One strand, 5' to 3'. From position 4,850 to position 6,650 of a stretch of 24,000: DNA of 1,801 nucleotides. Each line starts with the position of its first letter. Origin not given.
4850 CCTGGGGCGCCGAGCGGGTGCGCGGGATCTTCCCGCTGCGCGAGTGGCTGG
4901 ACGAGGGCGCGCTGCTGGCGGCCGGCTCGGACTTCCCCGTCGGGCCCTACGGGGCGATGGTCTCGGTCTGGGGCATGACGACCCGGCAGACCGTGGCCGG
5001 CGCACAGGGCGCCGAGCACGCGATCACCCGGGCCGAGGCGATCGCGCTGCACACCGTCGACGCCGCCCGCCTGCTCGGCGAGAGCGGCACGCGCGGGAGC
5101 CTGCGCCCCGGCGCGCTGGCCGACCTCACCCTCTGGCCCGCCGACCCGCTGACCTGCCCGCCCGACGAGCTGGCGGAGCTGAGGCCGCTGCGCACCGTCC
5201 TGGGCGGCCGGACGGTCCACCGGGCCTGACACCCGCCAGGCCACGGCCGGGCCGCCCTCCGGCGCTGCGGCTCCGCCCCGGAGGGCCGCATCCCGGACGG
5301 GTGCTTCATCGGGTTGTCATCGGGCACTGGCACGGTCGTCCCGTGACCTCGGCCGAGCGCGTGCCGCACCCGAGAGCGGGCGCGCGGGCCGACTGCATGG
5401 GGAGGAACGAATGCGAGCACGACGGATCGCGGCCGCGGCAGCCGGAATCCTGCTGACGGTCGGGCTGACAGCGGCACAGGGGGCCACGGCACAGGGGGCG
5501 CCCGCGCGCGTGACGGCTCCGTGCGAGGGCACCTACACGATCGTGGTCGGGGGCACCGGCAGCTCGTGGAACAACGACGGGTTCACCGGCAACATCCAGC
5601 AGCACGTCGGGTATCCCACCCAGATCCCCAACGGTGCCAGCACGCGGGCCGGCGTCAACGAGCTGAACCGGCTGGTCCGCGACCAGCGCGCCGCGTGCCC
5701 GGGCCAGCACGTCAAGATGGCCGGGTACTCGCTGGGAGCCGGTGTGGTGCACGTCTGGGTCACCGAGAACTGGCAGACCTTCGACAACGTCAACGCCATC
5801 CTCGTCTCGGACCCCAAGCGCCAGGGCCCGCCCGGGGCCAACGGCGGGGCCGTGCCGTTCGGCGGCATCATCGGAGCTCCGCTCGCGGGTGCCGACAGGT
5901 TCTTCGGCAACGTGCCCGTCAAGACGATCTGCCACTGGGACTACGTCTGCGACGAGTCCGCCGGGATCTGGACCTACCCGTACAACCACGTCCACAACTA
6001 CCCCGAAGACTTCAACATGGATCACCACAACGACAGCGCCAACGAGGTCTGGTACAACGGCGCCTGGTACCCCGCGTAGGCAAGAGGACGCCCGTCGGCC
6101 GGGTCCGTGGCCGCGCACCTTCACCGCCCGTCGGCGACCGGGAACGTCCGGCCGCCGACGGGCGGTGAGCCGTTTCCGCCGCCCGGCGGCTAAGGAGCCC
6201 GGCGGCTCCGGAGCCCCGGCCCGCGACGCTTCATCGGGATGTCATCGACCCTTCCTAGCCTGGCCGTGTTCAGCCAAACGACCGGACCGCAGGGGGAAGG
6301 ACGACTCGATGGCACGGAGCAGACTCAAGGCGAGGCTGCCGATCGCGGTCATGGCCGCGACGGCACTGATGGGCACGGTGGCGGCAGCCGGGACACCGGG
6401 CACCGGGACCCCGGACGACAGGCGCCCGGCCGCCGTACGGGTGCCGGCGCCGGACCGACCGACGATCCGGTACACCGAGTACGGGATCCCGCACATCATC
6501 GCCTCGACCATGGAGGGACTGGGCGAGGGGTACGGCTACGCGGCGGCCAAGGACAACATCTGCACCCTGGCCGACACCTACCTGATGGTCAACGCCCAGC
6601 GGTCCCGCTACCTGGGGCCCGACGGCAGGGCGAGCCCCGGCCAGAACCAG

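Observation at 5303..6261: Shared 20-bp element with 11-bp-phased TCATCGG heptamers in front of two adjacent secreted-hydrolase genes (SARP-box geometry)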

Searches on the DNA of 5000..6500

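Call 8: search_rna_families(source=window, start=5000, end=6500, threshold=evalue, max_evalue=1)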
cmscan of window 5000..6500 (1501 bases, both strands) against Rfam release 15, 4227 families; matches with E-value up to 1: 2.
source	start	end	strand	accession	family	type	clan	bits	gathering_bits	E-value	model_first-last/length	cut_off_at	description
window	6116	6171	-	RF04126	mir-9198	Gene; miRNA;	-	25.9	92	0.046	1-79/79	no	mir-9198 microRNA precursor family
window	6120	6168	-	RF04168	MIR839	Gene; miRNA;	-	22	200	0.11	1-267/267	no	MIR839 microRNA precursor family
